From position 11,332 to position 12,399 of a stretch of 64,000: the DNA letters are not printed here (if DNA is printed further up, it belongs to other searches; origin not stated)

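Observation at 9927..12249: DUF364 (putative metal-chelation domain), PaaI thioesterase, GNAT and an orphan MobB chained downstream of the giant ATPase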

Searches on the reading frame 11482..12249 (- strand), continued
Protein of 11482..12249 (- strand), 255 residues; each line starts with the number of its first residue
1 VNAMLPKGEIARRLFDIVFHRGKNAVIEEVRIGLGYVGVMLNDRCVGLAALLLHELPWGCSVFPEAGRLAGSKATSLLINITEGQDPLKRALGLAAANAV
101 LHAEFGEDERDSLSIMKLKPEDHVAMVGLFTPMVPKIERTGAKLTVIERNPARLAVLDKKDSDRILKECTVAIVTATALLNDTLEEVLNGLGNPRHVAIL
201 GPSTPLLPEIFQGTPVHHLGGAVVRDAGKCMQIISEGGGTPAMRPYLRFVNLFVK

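Call 33: search_protein_families(library=pfam, proteins=[L021:8235-9359:-, L021:11432-11743:+, L021:4409-5776:-, L021:5913-7430:-, L028:9364-9807:+, L028:7724-9055:-, L028:6899-7717:-, L041:10021-11337:+, L070:4190-5260:+, L070:5309-6898:+], max_evalue=0.0001)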
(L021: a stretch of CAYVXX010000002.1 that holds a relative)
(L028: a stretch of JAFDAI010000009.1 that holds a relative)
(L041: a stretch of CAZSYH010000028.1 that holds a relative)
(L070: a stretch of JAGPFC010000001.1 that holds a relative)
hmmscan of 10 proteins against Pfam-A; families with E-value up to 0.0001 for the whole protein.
L021:8235-9359:- (374 aa): 1 family
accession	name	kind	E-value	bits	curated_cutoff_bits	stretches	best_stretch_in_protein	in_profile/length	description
PF03977.18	OAD_beta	-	4.5e-156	519.7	31.6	1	22-373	2-349/349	Na+-transporting oxaloacetate decarboxylase beta subunit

L021:11432-11743:+ (103 aa): 0 families

L021:4409-5776:- (455 aa): 9 families
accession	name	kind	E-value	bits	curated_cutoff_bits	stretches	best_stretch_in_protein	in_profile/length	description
PF00158.32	Sigma54_activat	-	2.2e-73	245.9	20.2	1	139-305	1-167/168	Sigma-54 interaction domain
PF00072.30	Response_reg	-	1.4e-30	106.1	30.2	1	4-113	1-110/111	Response regulator receiver domain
PF25601.1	AAA_lid_14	-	2.9e-28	97.9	27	1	311-391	1-81/87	AAA+ ATPase lid domain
PF14532.12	Sigma54_activ_2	-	4.6e-22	79.2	25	1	140-310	1-138/138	Sigma-54 interaction domain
PF02954.25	HTH_8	-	8.1e-15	54.7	22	1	412-451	3-42/42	Bacterial regulatory protein, Fis family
PF07728.20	AAA_5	-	3.9e-06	27.3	22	1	163-285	2-126/139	AAA domain (dynein-related subfamily)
PF01078.27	Mg_chelatase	-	5.1e-06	26.5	20.3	0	218-280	93-157/207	Magnesium chelatase, subunit ChlI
PF00004.35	AAA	-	9.6e-06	26.5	21.2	1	163-286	1-113/131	ATPase family associated with various cellular activities (AAA)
PF07724.20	AAA_2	-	1.2e-05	25.8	27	1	161-279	4-122/166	AAA domain (Cdc48 subfamily)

L021:5913-7430:- (505 aa): 2 families
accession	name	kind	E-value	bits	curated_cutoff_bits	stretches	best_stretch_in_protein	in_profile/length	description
PF02518.31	HATPase_c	-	3.4e-26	92.3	26.4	1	398-504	2-108/111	Histidine kinase-, DNA gyrase B-, and HSP90-like ATPase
PF00512.31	HisKA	-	1.6e-15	57.3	26.9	1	291-351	2-62/66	His Kinase A (phospho-acceptor) domain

L028:9364-9807:+ (147 aa): 1 family
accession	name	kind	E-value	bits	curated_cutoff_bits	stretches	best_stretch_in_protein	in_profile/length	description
PF00581.25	Rhodanese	-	4.3e-23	82.1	22.2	1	49-141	2-101/102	Rhodanese-like domain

L028:7724-9055:- (443 aa): 1 family
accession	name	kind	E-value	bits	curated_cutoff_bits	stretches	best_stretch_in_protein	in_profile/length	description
PF05140.19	ResB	-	2e-88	297.8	24.6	2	12-325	1-308/486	ResB-like family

L028:6899-7717:- (272 aa): 1 family
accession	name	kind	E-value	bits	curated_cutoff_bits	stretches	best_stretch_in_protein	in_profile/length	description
PF01578.25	Cytochrom_C_asm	-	6.8e-51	173.3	29.9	1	68-269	1-212/212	Cytochrome C assembly protein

L041:10021-11337:+ (438 aa): 1 family
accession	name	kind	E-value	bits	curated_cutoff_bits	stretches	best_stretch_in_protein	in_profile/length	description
PF07690.21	MFS_1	-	2.3e-37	129.2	33.4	2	284-436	31-177/347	Major Facilitator Superfamily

L070:4190-5260:+ (356 aa): 15 families
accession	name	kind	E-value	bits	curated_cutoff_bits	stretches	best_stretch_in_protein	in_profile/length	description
PF04879.21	Molybdop_Fe4S4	-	4.8e-20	71.7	22.7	1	224-277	2-55/55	Molybdopterin oxidoreductase Fe4S4 domain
PF00384.28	Molybdopterin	-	4.1e-18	66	24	1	280-355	1-80/353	Molybdopterin oxidoreductase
PF13510.11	Fer2_4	-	5e-17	62.2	22.8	1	4-77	5-81/82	2Fe-2S iron-sulfur cluster binding domain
PF10588.14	NADH-G_4Fe-4S_3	-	1.7e-14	53.5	27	1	84-121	1-38/40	NADH-ubiquinone oxidoreductase-G iron-sulfur binding region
PF22117.2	Fer4_Nqo3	-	2.5e-12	47.2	27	1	140-210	2-67/67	NADH-quinone oxidoreductase subunit 3, ferredoxin-like domain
PF12838.12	Fer4_7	-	1.9e-10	41.5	27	1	148-208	1-52/52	4Fe-4S dicluster domain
PF00037.32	Fer4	-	6.3e-10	38.9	21.1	1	192-210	6-24/24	4Fe-4S binding domain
PF13183.11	Fer4_8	-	1.1e-08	35.9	27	1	147-207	3-67/68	4Fe-4S dicluster domain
PF13187.11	Fer4_9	-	9.1e-08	32.5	27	1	148-208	1-51/52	4Fe-4S dicluster domain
PF13237.11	Fer4_10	-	9.4e-08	32.3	25.5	1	142-205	2-53/53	4Fe-4S dicluster domain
PF14697.11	Fer4_21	-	2.4e-06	28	35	1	147-208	6-56/59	4Fe-4S dicluster domain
PF13459.11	Fer4_15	-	1.8e-05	25.8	22.4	0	145-165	4-24/66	4Fe-4S single cluster domain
PF13534.11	Fer4_17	-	2.1e-05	25.4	22.2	1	148-207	1-59/61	4Fe-4S dicluster domain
PF25160.1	LdpA_Fe-S-bd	-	3.8e-05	23.8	27.6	0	192-212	26-46/49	LdpA Fe-S cluster-binding domain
PF12797.12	Fer4_2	-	7.2e-05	22.9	24.5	1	142-160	3-21/22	4Fe-4S binding domain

L070:5309-6898:+ (529 aa): 2 families
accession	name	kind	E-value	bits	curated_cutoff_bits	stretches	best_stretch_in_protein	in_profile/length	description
PF00384.28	Molybdopterin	-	3.8e-54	184.5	24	1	1-332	98-353/353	Molybdopterin oxidoreductase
PF01568.27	Molydop_binding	-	6.2e-31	107.1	26.8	1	416-522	1-110/110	Molydopterin dinucleotide binding domain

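Call 36: search_protein_families(library=ncbifam, proteins=[window:11482-12249:-, L021:11432-11743:+, L016:10780-12087:+, L016:12157-13215:+], max_evalue=0.001)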
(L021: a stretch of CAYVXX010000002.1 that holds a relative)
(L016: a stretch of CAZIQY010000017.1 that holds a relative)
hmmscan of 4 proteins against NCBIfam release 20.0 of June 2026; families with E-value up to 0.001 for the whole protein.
window:11482-12249:- (255 aa): 0 families

L021:11432-11743:+ (103 aa): 0 families

L016:10780-12087:+ (435 aa): 8 families
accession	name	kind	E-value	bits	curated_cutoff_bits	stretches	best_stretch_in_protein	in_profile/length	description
TIGR00924.1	yjdL_sub1_fam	subfamily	6.3e-110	368.4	130.2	2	8-194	4-196/475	oligopeptide:H+ symporter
NF012006.0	PRK15462.1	subfamily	2.8e-65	220.9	623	2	12-199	7-198/493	dipeptide permease DtpD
NF007137.0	PRK09584.1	equivalog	4.7e-59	200.4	728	2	10-187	17-198/500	dipeptide/tripeptide permease DtpA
NF007575.0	PRK10207.1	equivalog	1.3e-58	199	856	2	8-189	8-193/489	dipeptide/tripeptide permease DtpB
TIGR00926.1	2A1704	subfamily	1.7e-42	145.7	821.6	3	13-190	2-198/671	oligopeptide:H+ symporter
TIGR00880.1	2_A_01_02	superfamily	1.3e-09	38.3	131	1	67-185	11-133/141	multidrug resistance protein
NF008586.0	PRK11551.1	equivalog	3.5e-06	26.3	410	1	67-191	67-194/406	3-(3-hydroxy-phenyl)propionate transporter MhpT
TIGR00889.1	2A0110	subfamily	0.00025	20.2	446.1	1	36-122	24-110/418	nucleoside permease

L016:12157-13215:+ (352 aa): 15 families
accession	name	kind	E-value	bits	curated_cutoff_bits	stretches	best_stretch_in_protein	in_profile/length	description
NF011056.0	PRK14489.1-1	equivalog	1.4e-47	162.5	379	1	184-351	196-355/363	bifunctional molybdenum cofactor guanylyltransferase MobA/molybdopterin-guanine dinucleotide biosynthesis adaptor protein MobB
NF011060.0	PRK14491.1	equivalog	7e-45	153.5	532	1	190-347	10-171/598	bifunctional molybdopterin-guanine dinucleotide biosynthesis adaptor protein MobB/molybdopterin molybdotransferase MoeA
TIGR00176.1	mobB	equivalog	7.5e-45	152.7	76.2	1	193-348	1-154/155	molybdopterin-guanine dinucleotide biosynthesis protein B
NF008021.0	PRK10751.1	equivalog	1.8e-36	125.8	204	1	190-348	5-167/174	molybdopterin-guanine dinucleotide biosynthesis protein MobB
NF011066.0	PRK14495.1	equivalog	2.5e-32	112.5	596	1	193-346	3-156/452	putative molybdopterin-guanine dinucleotide biosynthesis protein MobB/unknown domain fusion protein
NF011057.0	PRK14489.1-2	subfamily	1.3e-30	106.9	541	1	192-348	203-359/363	bifunctional molybdenum cofactor guanylyltransferase MobA/molybdopterin-guanine dinucleotide biosynthesis adaptor protein MobB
NF011059.0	PRK14490.1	equivalog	8.3e-26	91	354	1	195-351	15-173/374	bifunctional molybdenum cofactor guanylyltransferase MobA/molybdopterin-guanine dinucleotide biosynthesis adaptor protein MobB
NF011063.0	PRK14494.1-2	equivalog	2.2e-16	60.3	258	1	193-301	3-108/227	putative molybdopterin-guanine dinucleotide biosynthesis protein MobB/FeS domain-containing protein protein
NF011062.0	PRK14494.1-1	equivalog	1.4e-14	54.2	323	1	193-304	3-110/231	putative molybdopterin-guanine dinucleotide biosynthesis protein MobB/FeS domain-containing protein protein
NF011061.0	PRK14493.1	equivalog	9.4e-12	45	215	1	193-315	3-120/274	molybdopterin synthase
NF011064.0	PRK14494.1-3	equivalog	5.1e-10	39.1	418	1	194-305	4-108/244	putative molybdopterin-guanine dinucleotide biosynthesis protein MobB/FeS domain-containing protein protein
NF011065.0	PRK14494.1-4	equivalog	2.5e-09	36.9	287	1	194-351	13-161/244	putative molybdopterin-guanine dinucleotide biosynthesis protein MobB/FeS domain-containing protein protein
NF040501.1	resist_ArsN2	equivalog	1.1e-06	28.2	125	1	43-136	15-106/133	arsenic resistance N-acetyltransferase ArsN2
TIGR00750.1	lao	equivalog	9.5e-05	21.6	240.75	1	188-225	31-68/300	methylmalonyl Co-A mutase-associated GTPase MeaB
NF007853.0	PRK10562.1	equivalog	0.00029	21.1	125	1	6-136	2-125/146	N-acetyltransferase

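Call 38: search_solved_structures(query=window:11482-12249:-, max_evalue=0.01, show_alignments=1)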
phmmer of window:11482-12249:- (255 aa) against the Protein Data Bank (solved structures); distinct sequences matched with E-value up to 0.01: 2.
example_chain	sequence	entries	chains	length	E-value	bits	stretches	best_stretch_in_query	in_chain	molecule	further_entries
3npg_A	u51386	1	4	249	9.7e-11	44.9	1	79-231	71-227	uncharacterized DUF364 family protein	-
3l5o_A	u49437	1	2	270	2.5e-07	33.8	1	124-235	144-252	uncharacterized protein from DUF364 family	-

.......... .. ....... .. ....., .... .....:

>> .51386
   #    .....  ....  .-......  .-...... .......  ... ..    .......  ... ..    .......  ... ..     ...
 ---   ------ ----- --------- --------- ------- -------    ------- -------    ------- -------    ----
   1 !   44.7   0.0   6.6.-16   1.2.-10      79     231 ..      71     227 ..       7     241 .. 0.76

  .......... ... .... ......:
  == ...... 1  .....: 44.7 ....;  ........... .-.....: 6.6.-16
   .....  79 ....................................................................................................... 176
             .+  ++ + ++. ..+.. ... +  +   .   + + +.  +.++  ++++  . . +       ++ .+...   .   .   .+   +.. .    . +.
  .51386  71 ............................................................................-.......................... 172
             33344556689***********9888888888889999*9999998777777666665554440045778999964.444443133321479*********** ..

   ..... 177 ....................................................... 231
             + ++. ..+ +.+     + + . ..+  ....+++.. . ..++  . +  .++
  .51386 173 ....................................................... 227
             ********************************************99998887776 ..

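Call 44: search_protein_families(library=ncbifam, proteins=[L048:12831-13631:+, L070:7091-7864:+, L048:11748-12827:+, L048:11390-11737:+, L048:4496-5107:+, L048:9043-9987:+, L070:5309-6898:+, L028:9364-9807:+, L048:5861-8275:+, L048:10773-11267:+], max_evalue=0.00001)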
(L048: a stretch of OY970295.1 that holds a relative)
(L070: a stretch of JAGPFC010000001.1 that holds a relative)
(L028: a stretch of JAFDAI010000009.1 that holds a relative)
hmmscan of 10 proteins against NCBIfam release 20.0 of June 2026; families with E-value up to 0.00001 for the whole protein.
L048:12831-13631:+ (266 aa): 9 families
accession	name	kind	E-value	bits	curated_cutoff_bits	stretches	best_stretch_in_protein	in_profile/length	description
TIGR01256.1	modA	equivalog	9e-58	195.7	62.5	1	38-256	1-217/217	molybdate ABC transporter substrate-binding protein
NF007958.0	PRK10677.1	equivalog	1.6e-50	171.5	253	1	9-258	6-254/256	molybdate ABC transporter substrate-binding protein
NF002918.0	PRK03537.1-4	equivalog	4.9e-23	81.7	288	1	28-259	3-245/246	molybdate ABC transporter substrate-binding protein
NF002917.0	PRK03537.1-3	equivalog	1e-16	60.9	264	1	23-160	15-149/267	molybdate ABC transporter substrate-binding protein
NF003196.0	PRK04168.1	equivalog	3.3e-15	55.8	355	1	4-123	5-123/338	tungstate ABC transporter substrate-binding protein WtpA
NF002919.0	PRK03537.1-6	equivalog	9.9e-12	44.9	482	1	31-162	32-160/275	molybdate ABC transporter substrate-binding protein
NF002916.0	PRK03537.1-2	equivalog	2.3e-10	40.4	359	1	34-161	6-130/244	molybdate ABC transporter substrate-binding protein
NF002920.0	PRK03537.2-1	equivalog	1.5e-09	37.4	470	1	22-159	15-155/314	molybdate ABC transporter substrate-binding protein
TIGR03730.1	tungstate_WtpA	equivalog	5.6e-09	35.5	242.75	1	32-123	2-92/275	tungstate ABC transporter substrate-binding protein WtpA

L070:7091-7864:+ (257 aa): 6 families
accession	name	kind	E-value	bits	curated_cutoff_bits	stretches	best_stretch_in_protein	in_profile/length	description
TIGR01256.1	modA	equivalog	8.5e-52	176.2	62.5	1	41-255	1-217/217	molybdate ABC transporter substrate-binding protein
NF007958.0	PRK10677.1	equivalog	5.1e-26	91.2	253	1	12-256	4-253/256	molybdate ABC transporter substrate-binding protein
NF002918.0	PRK03537.1-4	equivalog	5.1e-12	45.6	288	1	34-157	6-128/246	molybdate ABC transporter substrate-binding protein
NF002919.0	PRK03537.1-6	equivalog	1.2e-08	34.7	482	1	10-163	8-160/275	molybdate ABC transporter substrate-binding protein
NF002916.0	PRK03537.1-2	equivalog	3.3e-08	33.3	359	1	39-137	8-106/244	molybdate ABC transporter substrate-binding protein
NF002917.0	PRK03537.1-3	equivalog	7.2e-08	31.9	264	1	30-164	19-152/267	molybdate ABC transporter substrate-binding protein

L048:11748-12827:+ (359 aa): 6 families
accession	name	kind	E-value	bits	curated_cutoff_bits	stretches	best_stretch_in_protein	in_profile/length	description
TIGR00177.1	molyb_syn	domain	1.7e-13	50.8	85.35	1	183-315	1-129/148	molybdenum cofactor synthesis domain-containing protein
NF011068.0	PRK14498.1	equivalog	2.2e-11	42.6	534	1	171-319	174-325/647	molybdopterin biosynthesis protein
NF011067.0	PRK14497.1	equivalog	7.1e-10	38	536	1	182-318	178-317/546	putative molybdopterin biosynthesis protein MoeA/unknown domain fusion protein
NF002947.1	PRK03604.1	equivalog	9.2e-10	38.3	285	1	166-271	126-233/301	bifunctional molybdenum cofactor biosynthesis protein MoaC/MoaB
NF001813.0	PRK00549.1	equivalog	1.3e-09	37.5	379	1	185-276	2-92/414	competence/damage-inducible protein A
NF002291.0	PRK01215.1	equivalog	5.4e-08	32.2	293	1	183-265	3-84/264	nicotinamide mononucleotide deamidase-related protein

L048:11390-11737:+ (115 aa): 4 families
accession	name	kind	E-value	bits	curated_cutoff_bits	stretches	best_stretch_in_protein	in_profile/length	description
TIGR00637.1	ModE_repress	subfamily_domain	3e-29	101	98.5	1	21-108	4-91/100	ModE molybdate transport repressor domain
NF007957.0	PRK10676.1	equivalog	1.2e-17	64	369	1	25-103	23-101/263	molybdenum-dependent transcriptional regulator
NF045990.1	TransRegCbbRRhodb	equivalog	8.2e-08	31.6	450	1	27-102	14-86/304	LysR family regulator CbbR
NF040786.1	LysR_Sec_metab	equivalog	1.1e-06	27.9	250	1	30-100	12-84/298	selenium metabolism-associated LysR family transcriptional regulator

L048:4496-5107:+ (203 aa): 0 families

L048:9043-9987:+ (314 aa): 2 families
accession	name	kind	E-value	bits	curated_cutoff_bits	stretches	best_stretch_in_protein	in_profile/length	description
TIGR01562.1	FdhE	equivalog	1.2e-15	57.9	187.65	1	78-286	88-294/305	formate dehydrogenase accessory protein FdhE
NF002925.0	PRK03564.1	equivalog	5.9e-15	55.7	426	1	178-286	186-294/309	formate dehydrogenase accessory protein FdhE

L070:5309-6898:+ (529 aa): 26 families (the best 25 are shown)
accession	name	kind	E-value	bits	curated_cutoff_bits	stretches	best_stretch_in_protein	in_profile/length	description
TIGR01591.1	Fdh-alpha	equivalog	5.1e-181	603.1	666.25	1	1-525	146-672/672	formate dehydrogenase subunit alpha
NF047855.1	AssmNtatRedNasC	equivalog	2.3e-105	353.4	1100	1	1-526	171-707/708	assimilatory nitrate reductase catalytic subunit NasC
NF041323.1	Nitr_red_NasA_Halo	equivalog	1.2e-76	258.7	1000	1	5-525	147-672/673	assimilatory nitrate reductase NasA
NF010055.0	PRK13532.1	equivalog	2e-68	231.4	904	3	95-351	327-582/830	nitrate reductase catalytic subunit NapA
TIGR01706.1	NAPA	equivalog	5.8e-65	220.1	930.55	2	95-336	327-574/830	periplasmic nitrate reductase subunit alpha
TIGR01553.1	formate-DH-alph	equivalog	9.9e-65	218.9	814.2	4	97-208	360-475/1009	formate dehydrogenase-N subunit alpha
TIGR01701.1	Fdhalpha-like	subfamily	1.3e-57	195.5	582.15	1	4-526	192-742/744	FdhF/YdeP family oxidoreductase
NF041513.1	formate_DH_Act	exception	1.8e-51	175.1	1400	3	2-93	204-295/1067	formate dehydrogenase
NF012032.0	PRK15488.1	equivalog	1e-48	166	694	1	7-334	193-528/759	thiosulfate reductase PhsA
TIGR00509.1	bisC_fam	subfamily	1.1e-46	159.4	1017.55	2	28-337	193-514/772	molybdopterin guanine dinucleotide-containing S/N-oxide reductase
TIGR02166.1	dmsA_ynfE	subfamily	2.8e-46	158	777.7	2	3-336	204-560/794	DMSO/selenate family reductase complex A subunit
TIGR03479.1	DMSO_red_II_alp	subfamily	1.9e-39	135.4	984.75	2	95-351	387-661/913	molybdopterin-dependent oxidoreductase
TIGR02164.1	torA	equivalog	8.5e-34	116.8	1465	1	36-336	249-567/824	trimethylamine-N-oxide reductase TorA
NF011682.0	PRK15102.1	equivalog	2.7e-33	115.1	909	1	40-337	258-572/829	trimethylamine-N-oxide reductase TorA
TIGR02693.1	arsenite_ox_L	equivalog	3.5e-32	111.3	359.05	1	40-334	267-574/806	arsenate reductase (azurin) large subunit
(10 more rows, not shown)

L028:9364-9807:+ (147 aa): 13 families
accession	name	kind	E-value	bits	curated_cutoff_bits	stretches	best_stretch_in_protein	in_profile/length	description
NF006444.0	PRK08762.1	equivalog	9.5e-25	87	449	1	34-147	4-115/387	molybdopterin-synthase adenylyltransferase MoeB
NF045521.1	rhoda_near_glyco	subfamily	1e-15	57.8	145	1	38-146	11-115/144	rhodanese homology domain-containing protein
NF041203.1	rhodanese_LYCAU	equivalog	3.2e-14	52.7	115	1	38-147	14-124/126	rhodanese-related (seleno)protein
NF001195.0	PRK00162.1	equivalog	8.9e-10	38.8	102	1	45-142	5-99/108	thiosulfate sulfurtransferase GlpE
NF005902.0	PRK07878.1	equivalog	1.3e-09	37.5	647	1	42-141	285-383/392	adenylyltransferase/sulfurtransferase MoeZ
NF005646.0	PRK07411.1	equivalog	2.2e-09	36.9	633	1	38-141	275-381/390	molybdopterin-synthase adenylyltransferase MoeB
TIGR02981.1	phageshock_pspE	exception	1.9e-08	34.5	126.3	1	62-134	19-91/101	thiosulfate sulfurtransferase PspE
NF008750.0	PRK11784.1-2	equivalog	1.9e-08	33.8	241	0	58-84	12-38/346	tRNA 2-selenouridine(34) synthase MnmH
NF007627.0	PRK10287.1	equivalog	2.9e-08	33.9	102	1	63-134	22-93/104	thiosulfate sulfurtransferase PspE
NF008752.0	PRK11784.1-4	equivalog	5.1e-08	32.1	266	0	54-84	11-41/357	tRNA 2-selenouridine(34) synthase MnmH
NF001133.1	PRK00142.1-1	equivalog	5.8e-08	32.6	170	1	36-140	97-204/229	oxygen-dependent tRNA uridine(34) hydroxylase TrhO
TIGR03167.1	tRNA_sel_U_synt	equivalog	1.2e-07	31.4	219.75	0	62-84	3-25/311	tRNA 2-selenouridine(34) synthase MnmH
NF045694.1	seleno_TsoB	exception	8.1e-06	24.2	805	1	16-147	14-157/572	rhodanese/DsbD fusion-like selenoprotein TsoB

L048:5861-8275:+ (804 aa): 20 families
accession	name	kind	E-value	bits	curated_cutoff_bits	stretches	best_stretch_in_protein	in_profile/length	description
TIGR01553.1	formate-DH-alph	equivalog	0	1161.6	814.2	1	1-803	212-1009/1009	formate dehydrogenase-N subunit alpha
NF041513.1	formate_DH_Act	exception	9.6e-227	755.4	1400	2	132-801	372-1046/1067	formate dehydrogenase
TIGR01591.1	Fdh-alpha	equivalog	8e-75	252.2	666.25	4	1-93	146-238/672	formate dehydrogenase subunit alpha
NF047855.1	AssmNtatRedNasC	equivalog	3.6e-50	171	1100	4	1-94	171-264/708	assimilatory nitrate reductase catalytic subunit NasC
TIGR01701.1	Fdhalpha-like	subfamily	7.9e-30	103.7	582.15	1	7-250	195-407/744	FdhF/YdeP family oxidoreductase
NF010055.0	PRK13532.1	equivalog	3.5e-27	95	904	2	7-241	203-418/830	nitrate reductase catalytic subunit NapA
TIGR01706.1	NAPA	equivalog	7.1e-27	94.1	930.55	2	7-242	203-419/830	periplasmic nitrate reductase subunit alpha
TIGR03479.1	DMSO_red_II_alp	subfamily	7.3e-26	90.5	984.75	2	7-100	221-314/913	molybdopterin-dependent oxidoreductase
TIGR02166.1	dmsA_ynfE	subfamily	1.3e-19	69.8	777.7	1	6-92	207-298/794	DMSO/selenate family reductase complex A subunit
NF012032.0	PRK15488.1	equivalog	1.4e-18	66.3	694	1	6-94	192-282/759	thiosulfate reductase PhsA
NF041323.1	Nitr_red_NasA_Halo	equivalog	1.1e-17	63.8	1000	1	7-94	149-237/673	assimilatory nitrate reductase NasA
NF041885.1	selenate_YnfE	exception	4.3e-15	54.6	1675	1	4-92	212-309/805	selenate/tellurate reductase subunit YnfE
NF041884.1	selenate_YnfF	exception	5.7e-14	51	1650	0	7-90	208-300/798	selenate/tellurate reductase subunit YnfF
NF011566.1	PRK14990.1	exception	3.4e-13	48.5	1600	0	6-92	227-322/814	dimethylsulfoxide reductase subunit A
NF041783.2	mnquin_red_QrcB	equivalog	1.1e-12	46.9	440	0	326-380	392-446/695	menaquinone reductase molybdopterin-binding-like subunit QrcB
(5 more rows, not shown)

L048:10773-11267:+ (164 aa): 12 families
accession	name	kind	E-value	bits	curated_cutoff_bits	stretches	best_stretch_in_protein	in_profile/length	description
NF011056.0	PRK14489.1-1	equivalog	7e-43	147.1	379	1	2-163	203-356/363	bifunctional molybdenum cofactor guanylyltransferase MobA/molybdopterin-guanine dinucleotide biosynthesis adaptor protein MobB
TIGR00176.1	mobB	equivalog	1.6e-38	132.1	76.2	1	4-158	1-153/155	molybdopterin-guanine dinucleotide biosynthesis protein B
NF011060.0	PRK14491.1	equivalog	6.6e-33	114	532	1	2-159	11-172/598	bifunctional molybdopterin-guanine dinucleotide biosynthesis adaptor protein MobB/molybdopterin molybdotransferase MoeA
NF008021.0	PRK10751.1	equivalog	9.8e-27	94.1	204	1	1-159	5-167/174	molybdopterin-guanine dinucleotide biosynthesis protein MobB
NF011066.0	PRK14495.1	equivalog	7.8e-24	84.5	596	1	4-157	3-156/452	putative molybdopterin-guanine dinucleotide biosynthesis protein MobB/unknown domain fusion protein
NF011059.0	PRK14490.1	equivalog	1.2e-23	83.8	354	1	5-163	14-174/374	bifunctional molybdenum cofactor guanylyltransferase MobA/molybdopterin-guanine dinucleotide biosynthesis adaptor protein MobB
NF011057.0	PRK14489.1-2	subfamily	1.3e-22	80.6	541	1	5-122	205-325/363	bifunctional molybdenum cofactor guanylyltransferase MobA/molybdopterin-guanine dinucleotide biosynthesis adaptor protein MobB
NF011063.0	PRK14494.1-2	equivalog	1.8e-17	63.8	258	1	4-111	3-107/227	putative molybdopterin-guanine dinucleotide biosynthesis protein MobB/FeS domain-containing protein protein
NF011065.0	PRK14494.1-4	equivalog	5e-14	52.2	287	1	5-160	13-159/244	putative molybdopterin-guanine dinucleotide biosynthesis protein MobB/FeS domain-containing protein protein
NF011062.0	PRK14494.1-1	equivalog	9.3e-14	51.5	323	1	4-116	3-111/231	putative molybdopterin-guanine dinucleotide biosynthesis protein MobB/FeS domain-containing protein protein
NF011061.0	PRK14493.1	equivalog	1e-11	44.9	215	1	4-117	3-111/274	molybdopterin synthase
NF011064.0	PRK14494.1-3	equivalog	4.6e-10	39.3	418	1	6-138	5-131/244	putative molybdopterin-guanine dinucleotide biosynthesis protein MobB/FeS domain-containing protein protein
